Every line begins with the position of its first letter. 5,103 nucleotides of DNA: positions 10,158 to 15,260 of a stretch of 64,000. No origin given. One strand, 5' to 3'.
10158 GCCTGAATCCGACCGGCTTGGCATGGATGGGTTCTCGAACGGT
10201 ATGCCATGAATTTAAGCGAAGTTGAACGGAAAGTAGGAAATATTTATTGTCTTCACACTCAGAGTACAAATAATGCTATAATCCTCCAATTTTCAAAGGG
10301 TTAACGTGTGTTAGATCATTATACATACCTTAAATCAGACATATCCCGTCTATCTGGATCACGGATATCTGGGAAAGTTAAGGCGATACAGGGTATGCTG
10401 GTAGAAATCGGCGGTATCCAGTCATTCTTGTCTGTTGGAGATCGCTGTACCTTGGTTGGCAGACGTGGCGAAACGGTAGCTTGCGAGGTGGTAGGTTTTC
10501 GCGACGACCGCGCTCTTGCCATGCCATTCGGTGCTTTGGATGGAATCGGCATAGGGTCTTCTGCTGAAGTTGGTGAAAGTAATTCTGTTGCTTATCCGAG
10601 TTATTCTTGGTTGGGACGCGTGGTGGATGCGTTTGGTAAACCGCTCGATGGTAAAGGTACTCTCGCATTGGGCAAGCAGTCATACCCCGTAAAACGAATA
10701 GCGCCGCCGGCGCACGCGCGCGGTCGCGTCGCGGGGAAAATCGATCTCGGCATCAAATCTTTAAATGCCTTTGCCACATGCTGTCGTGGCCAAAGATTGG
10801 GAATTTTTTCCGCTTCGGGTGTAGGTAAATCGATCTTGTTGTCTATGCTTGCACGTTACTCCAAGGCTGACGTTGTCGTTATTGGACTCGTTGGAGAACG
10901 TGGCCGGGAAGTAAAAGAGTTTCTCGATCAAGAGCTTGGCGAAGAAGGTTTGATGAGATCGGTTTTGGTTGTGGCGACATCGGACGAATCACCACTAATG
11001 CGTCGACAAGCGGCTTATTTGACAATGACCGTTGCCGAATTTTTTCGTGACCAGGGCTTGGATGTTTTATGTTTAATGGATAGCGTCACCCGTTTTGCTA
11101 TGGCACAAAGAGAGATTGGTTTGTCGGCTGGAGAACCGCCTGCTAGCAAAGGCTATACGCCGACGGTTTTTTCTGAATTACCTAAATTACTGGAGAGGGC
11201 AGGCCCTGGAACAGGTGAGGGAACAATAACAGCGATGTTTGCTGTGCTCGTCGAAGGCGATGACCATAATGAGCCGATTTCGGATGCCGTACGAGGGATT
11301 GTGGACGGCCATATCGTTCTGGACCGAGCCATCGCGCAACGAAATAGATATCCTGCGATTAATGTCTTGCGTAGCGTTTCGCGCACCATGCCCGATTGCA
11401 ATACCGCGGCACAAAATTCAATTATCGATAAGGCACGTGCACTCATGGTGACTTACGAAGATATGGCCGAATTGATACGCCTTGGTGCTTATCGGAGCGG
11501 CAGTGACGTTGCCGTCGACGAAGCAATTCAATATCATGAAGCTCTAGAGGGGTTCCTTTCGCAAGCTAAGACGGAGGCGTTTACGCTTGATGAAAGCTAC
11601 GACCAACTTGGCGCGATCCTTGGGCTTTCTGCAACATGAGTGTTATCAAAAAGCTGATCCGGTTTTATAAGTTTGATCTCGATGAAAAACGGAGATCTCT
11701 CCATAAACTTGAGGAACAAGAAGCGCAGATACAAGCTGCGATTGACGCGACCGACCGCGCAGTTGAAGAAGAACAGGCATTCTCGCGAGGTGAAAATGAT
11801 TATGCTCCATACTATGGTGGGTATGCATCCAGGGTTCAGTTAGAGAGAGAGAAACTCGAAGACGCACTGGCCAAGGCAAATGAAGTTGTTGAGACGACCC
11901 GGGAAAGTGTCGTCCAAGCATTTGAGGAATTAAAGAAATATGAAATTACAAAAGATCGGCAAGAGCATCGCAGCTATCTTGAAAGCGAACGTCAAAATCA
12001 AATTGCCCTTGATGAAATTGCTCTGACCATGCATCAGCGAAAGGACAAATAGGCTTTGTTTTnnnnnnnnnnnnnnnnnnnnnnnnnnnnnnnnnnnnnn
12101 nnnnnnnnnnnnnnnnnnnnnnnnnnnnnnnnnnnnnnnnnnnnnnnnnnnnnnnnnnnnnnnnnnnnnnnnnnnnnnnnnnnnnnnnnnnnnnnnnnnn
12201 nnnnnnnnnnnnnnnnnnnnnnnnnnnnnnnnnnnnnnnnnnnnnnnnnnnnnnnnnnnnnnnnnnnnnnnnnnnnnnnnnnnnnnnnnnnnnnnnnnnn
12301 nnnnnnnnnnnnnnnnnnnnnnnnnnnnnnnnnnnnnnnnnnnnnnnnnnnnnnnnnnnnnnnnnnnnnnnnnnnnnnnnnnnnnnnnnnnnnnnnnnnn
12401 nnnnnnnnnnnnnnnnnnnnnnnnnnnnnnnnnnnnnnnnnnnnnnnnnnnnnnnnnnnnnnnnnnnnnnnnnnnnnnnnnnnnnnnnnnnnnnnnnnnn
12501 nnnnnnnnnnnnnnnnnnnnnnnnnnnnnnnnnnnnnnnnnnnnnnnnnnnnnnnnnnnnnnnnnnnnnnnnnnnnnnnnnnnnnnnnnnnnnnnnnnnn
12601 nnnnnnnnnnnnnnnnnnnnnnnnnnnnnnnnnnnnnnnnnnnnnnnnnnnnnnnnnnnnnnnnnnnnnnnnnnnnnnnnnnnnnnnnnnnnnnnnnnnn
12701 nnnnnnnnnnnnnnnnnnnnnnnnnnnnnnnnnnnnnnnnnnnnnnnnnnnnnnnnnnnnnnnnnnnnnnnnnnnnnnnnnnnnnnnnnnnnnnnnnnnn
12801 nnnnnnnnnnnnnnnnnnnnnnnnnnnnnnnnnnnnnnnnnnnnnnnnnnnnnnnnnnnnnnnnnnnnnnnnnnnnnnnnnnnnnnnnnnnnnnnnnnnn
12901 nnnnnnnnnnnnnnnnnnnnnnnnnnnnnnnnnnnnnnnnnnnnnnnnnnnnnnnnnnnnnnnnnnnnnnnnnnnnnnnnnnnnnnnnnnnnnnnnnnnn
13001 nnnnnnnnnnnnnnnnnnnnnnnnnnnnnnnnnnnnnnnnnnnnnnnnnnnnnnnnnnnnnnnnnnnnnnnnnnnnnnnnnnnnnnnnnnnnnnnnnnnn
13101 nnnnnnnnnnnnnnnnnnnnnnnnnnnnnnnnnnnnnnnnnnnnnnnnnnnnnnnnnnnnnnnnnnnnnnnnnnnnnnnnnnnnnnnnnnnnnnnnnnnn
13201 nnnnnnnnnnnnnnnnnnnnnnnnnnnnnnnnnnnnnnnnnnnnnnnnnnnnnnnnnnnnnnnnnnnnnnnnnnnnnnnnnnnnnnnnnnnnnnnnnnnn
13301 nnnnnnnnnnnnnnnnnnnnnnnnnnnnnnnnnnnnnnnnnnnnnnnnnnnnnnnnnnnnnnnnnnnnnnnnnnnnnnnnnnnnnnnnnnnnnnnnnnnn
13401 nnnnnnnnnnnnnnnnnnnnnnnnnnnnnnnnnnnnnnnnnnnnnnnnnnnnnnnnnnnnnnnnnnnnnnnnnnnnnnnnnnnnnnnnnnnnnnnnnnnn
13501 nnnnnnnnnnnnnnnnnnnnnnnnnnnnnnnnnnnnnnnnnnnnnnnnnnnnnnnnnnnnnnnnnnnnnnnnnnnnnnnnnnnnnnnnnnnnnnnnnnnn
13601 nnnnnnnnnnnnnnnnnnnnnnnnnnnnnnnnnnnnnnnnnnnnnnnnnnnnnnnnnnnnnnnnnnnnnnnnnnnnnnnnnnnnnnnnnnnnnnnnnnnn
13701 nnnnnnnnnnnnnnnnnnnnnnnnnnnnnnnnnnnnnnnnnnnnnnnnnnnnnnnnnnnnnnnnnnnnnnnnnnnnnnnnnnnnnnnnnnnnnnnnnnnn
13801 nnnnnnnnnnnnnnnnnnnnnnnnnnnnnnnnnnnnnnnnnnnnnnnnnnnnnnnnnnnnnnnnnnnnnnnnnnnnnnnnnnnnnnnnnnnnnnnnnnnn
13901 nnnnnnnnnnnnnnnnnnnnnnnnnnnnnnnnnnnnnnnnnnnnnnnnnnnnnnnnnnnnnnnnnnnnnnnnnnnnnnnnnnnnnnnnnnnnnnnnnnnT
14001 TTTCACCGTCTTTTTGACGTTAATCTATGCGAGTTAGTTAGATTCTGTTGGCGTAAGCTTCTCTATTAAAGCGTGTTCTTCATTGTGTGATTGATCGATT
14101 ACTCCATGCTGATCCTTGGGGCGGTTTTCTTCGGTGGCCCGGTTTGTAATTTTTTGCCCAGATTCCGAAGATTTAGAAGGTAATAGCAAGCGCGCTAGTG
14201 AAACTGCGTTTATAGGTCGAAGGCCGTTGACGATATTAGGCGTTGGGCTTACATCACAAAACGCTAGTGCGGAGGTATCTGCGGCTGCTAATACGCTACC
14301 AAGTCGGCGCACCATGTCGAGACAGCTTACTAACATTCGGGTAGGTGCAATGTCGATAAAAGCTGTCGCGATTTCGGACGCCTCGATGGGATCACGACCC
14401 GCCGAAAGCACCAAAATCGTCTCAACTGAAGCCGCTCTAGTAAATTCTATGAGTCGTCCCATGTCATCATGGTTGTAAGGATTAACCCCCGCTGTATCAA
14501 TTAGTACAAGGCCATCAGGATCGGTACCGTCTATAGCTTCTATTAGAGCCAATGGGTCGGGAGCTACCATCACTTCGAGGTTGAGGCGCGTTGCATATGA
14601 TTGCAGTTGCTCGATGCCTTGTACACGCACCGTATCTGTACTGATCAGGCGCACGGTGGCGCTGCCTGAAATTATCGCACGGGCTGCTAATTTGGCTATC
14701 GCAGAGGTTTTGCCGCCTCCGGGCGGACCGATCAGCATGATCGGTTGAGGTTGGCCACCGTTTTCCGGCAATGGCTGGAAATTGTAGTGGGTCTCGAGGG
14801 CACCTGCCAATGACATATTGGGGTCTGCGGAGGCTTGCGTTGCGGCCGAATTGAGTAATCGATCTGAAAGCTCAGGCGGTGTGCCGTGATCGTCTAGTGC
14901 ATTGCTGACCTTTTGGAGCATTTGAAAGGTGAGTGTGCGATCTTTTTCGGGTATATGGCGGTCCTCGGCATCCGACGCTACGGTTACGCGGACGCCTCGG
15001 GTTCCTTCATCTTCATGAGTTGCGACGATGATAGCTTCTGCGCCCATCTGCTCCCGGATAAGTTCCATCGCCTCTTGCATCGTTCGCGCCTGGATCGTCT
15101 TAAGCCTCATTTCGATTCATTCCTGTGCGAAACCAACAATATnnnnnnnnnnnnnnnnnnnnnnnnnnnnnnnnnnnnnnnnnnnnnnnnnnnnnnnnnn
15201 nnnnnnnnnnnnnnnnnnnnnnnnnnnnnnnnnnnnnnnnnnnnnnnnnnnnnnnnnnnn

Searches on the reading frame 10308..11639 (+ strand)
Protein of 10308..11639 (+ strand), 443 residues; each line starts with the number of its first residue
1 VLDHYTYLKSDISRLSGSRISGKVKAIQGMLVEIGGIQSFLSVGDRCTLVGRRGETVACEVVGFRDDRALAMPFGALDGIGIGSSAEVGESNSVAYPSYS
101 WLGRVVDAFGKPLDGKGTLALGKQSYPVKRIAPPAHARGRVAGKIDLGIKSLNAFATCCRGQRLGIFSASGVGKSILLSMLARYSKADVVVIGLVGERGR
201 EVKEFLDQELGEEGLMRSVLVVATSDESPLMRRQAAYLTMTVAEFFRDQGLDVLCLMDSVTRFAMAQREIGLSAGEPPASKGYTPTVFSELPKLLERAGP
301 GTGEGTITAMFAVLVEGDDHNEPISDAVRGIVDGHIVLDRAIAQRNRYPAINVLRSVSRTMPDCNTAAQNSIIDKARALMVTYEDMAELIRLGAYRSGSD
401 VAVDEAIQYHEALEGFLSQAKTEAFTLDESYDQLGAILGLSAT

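Call 5: search_protein_families(library=ncbifam, proteins=[window:10308-11639:+])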
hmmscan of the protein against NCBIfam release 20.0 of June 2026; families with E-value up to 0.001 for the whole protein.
window:10308-11639:+ (443 aa): 35 families (the best 25 are shown)
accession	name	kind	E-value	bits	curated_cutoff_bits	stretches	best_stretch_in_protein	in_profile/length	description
TIGR03498.1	FliI_clade3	equivalog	8.5e-190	630.8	587.45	1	22-438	1-418/418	flagellar protein export ATPase FliI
TIGR03496.1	FliI_clade1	equivalog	2.9e-162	540.2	619.1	1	22-436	1-413/414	flagellar protein export ATPase FliI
TIGR01026.1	fliI_yscN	subfamily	6.9e-157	522.7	379.5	1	10-438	13-439/440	FliI/YscN family ATPase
TIGR03497.1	FliI_clade2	equivalog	1.4e-154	515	629.8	1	22-437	1-412/413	flagellar protein export ATPase FliI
TIGR02546.1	III_secr_ATP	equivalog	7.3e-144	479.6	604.75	1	19-437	4-421/423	type III secretion system ATPase SctN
NF005391.0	PRK06936.1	equivalog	1.4e-132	442.6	657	1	7-436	10-436/439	type III secretion system ATPase SctN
NF006575.0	PRK09099.1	subfamily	4.2e-129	431.1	706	1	7-437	13-440/443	type III secretion system ATPase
NF005535.1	PRK07196.1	equivalog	7.8e-128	427.2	715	1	14-435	13-431/434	flagellar protein export ATPase FliI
NF006290.1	PRK08472.1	equivalog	6e-125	417.5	644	1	8-437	6-432/433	flagellar protein export ATPase FliI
NF005295.0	PRK06820.1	equivalog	2.9e-121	405.5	690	1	15-438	24-439/440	EscN/YscN/HrcN family type III secretion system ATPase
NF005765.0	PRK07594.1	equivalog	9.7e-106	354.1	715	1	19-438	20-431/433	EscN/YscN/HrcN family type III secretion system ATPase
NF006012.0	PRK08149.1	equivalog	4.9e-100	335.5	594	1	25-437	14-429/431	type III secretion system ATPase SctN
NF004578.0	PRK05922.1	equivalog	2e-76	257.6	604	1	5-438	4-431/434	type III secretion system ATPase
NF040574.1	T3SS_ATP_VscN2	exception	4.9e-55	187.1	750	1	100-420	83-400/420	type III secretion system ATPase VscN2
NF003235.0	PRK04196.1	subfamily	4.4e-46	157.6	349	1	23-393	8-387/462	V-type ATP synthase subunit B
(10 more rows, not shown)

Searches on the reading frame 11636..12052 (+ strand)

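Call 58: search_protein_families(library=pfam, proteins=[window:11636-12052:+])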
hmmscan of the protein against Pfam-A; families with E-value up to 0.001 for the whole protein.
window:11636-12052:+ (138 aa): 1 family
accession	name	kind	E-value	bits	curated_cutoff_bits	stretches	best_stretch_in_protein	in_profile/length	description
PF02050.21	FliJ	-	1.6e-05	25.5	28.4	1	16-130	1-120/123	Flagellar FliJ protein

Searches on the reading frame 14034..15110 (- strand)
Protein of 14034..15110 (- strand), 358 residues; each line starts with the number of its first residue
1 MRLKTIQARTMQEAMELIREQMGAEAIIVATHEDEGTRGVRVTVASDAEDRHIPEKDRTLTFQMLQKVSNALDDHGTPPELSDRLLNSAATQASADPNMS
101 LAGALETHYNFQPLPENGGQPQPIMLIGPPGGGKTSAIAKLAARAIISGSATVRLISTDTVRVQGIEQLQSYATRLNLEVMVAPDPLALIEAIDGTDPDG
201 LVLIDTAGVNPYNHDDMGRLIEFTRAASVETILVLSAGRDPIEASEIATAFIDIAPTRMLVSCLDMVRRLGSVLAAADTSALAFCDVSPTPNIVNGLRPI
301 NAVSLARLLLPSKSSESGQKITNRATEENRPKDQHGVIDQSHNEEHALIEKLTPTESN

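Call 5: search_protein_families(library=ncbifam, proteins=[window:14034-15110:-])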
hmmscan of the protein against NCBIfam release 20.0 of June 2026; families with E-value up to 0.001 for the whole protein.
window:14034-15110:- (358 aa): 11 families
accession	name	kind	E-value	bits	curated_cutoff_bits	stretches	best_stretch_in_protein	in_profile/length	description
TIGR03499.1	FlhF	equivalog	3.4e-40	138.8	174.15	2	64-208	139-286/286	flagellar biosynthesis GTPase FlhF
NF009367.0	PRK12724.1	equivalog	5.6e-23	81.5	718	1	120-285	222-390/433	flagellar biosynthesis regulator FlhF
NF011310.0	PRK14721.1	equivalog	5.2e-17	62.2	725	1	116-276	189-348/423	flagellar biosynthesis regulator FlhF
NF011312.0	PRK14723.1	equivalog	5.5e-14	51.6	951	1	124-211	188-276/768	flagellar biosynthesis regulator FlhF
NF005230.0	PRK06731.1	equivalog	2.1e-13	50.1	553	1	107-275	74-243/281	flagellar biosynthesis regulator FlhF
TIGR00064.1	ftsY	equivalog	2.2e-13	50.1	260.7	1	62-275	21-245/279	signal recognition particle-docking protein FtsY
NF009368.0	PRK12726.1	equivalog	1.1e-12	47.8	832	1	124-294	209-382/407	flagellar biosynthesis regulator FlhF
TIGR00959.1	ffh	equivalog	1.2e-11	44.1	473.2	1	114-277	92-262/428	signal recognition particle protein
NF009366.0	PRK12723.1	equivalog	2.3e-11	43.5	585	1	121-275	174-333/388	flagellar biosynthesis regulator FlhF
NF011311.0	PRK14722.1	equivalog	3.7e-10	39.4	777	1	113-215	132-232/374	flagellar biosynthesis regulator FlhF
TIGR01425.1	SRP54_euk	equivalog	2.5e-05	23.3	576.25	1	117-253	96-237/428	signal recognition particle protein SRP54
